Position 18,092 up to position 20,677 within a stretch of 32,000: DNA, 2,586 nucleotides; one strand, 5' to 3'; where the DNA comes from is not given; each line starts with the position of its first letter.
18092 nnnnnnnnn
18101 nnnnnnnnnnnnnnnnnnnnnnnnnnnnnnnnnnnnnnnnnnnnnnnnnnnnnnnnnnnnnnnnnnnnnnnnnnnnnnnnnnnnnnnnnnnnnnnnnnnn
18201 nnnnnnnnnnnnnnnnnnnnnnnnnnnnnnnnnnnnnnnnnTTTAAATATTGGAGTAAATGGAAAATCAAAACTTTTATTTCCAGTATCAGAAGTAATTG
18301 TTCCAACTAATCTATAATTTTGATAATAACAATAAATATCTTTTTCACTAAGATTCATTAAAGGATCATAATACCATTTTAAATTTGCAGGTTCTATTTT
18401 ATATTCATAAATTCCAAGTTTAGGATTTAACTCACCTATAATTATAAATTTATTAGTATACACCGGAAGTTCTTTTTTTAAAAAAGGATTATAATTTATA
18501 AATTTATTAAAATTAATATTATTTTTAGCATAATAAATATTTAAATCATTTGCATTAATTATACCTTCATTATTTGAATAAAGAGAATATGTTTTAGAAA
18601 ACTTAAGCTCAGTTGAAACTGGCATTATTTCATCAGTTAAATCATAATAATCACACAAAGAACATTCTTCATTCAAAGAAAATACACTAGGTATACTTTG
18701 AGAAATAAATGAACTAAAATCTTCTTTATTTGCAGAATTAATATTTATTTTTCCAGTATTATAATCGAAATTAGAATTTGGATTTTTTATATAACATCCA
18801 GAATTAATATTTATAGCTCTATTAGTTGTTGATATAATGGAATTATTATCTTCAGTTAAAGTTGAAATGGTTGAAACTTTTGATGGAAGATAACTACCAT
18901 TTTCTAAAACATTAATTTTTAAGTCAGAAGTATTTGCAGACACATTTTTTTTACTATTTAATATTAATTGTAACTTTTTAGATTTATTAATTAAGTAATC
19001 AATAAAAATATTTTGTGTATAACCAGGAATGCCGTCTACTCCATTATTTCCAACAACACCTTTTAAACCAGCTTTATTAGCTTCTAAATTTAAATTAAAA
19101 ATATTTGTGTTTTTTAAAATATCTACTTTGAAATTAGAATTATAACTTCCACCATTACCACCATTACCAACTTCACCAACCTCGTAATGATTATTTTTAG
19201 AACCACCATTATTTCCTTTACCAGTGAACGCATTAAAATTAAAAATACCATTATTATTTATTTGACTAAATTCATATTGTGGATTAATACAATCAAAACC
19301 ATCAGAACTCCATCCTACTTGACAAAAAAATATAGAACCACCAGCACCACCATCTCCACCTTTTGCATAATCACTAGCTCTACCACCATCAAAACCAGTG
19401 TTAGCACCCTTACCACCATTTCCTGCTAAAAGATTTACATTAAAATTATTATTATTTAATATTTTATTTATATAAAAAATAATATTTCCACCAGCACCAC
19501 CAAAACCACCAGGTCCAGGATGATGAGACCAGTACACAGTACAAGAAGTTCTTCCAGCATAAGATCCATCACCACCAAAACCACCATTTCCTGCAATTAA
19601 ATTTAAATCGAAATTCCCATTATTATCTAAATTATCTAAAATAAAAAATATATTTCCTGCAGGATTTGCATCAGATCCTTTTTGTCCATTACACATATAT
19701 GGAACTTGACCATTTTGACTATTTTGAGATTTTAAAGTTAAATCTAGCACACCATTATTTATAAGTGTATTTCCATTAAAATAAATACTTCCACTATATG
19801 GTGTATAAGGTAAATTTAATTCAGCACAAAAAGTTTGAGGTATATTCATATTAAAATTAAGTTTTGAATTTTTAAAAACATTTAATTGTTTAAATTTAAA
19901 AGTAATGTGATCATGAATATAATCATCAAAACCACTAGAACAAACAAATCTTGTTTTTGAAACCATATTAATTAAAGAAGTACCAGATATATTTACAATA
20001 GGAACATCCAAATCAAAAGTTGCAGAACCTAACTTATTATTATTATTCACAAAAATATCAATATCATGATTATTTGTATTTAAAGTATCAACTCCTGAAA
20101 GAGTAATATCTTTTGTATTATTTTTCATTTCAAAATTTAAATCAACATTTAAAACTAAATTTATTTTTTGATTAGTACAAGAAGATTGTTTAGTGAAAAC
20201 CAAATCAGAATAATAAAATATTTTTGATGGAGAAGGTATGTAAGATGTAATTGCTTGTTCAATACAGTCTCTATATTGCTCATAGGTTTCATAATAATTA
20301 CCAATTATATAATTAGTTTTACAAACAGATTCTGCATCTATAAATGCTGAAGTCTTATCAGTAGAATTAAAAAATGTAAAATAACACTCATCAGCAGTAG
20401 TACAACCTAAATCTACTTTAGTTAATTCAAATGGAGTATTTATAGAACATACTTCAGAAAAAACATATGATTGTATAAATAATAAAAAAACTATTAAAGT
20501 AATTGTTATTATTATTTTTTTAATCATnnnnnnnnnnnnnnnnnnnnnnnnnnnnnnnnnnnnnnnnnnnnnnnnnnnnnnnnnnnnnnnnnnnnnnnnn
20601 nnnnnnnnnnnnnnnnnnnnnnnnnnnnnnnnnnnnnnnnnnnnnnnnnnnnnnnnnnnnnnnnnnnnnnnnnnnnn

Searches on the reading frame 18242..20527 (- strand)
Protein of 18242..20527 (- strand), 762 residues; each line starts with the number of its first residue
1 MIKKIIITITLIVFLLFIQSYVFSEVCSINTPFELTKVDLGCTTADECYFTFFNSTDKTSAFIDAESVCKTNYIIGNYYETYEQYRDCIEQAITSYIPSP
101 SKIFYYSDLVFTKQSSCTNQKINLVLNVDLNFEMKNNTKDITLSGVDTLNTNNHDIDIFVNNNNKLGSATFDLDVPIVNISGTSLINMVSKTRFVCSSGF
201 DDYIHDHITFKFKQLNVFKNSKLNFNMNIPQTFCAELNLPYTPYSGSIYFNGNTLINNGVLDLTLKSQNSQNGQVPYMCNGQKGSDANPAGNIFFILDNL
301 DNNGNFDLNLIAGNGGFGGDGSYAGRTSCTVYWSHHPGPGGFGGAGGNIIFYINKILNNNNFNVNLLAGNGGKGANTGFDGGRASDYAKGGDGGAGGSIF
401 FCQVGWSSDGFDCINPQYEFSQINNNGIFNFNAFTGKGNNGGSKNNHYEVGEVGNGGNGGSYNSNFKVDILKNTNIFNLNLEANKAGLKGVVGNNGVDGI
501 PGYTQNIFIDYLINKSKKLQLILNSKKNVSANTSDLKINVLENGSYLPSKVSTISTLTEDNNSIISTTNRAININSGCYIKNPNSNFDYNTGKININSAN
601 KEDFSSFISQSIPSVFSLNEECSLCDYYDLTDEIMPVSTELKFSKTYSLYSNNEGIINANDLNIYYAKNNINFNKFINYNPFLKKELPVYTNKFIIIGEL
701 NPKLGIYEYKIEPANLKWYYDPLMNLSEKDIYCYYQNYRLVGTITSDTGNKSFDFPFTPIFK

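Call 7: search_protein_families(library=pfam, proteins=[window:18242-20527:-], max_evalue=0.1)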
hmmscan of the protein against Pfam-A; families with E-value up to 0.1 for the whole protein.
window:18242-20527:- (762 aa): 0 families

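Call 18: search_protein_families(library=ncbifam, proteins=[window:18242-20527:-], max_evalue=0.1)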
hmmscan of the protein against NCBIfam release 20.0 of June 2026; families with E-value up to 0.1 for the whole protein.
window:18242-20527:- (762 aa): 0 families

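Call 63: search_protein_families(library=phrogs, proteins=[window:18242-20527:-], max_evalue=0.01)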
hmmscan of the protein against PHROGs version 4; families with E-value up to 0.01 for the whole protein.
window:18242-20527:- (762 aa): 0 families
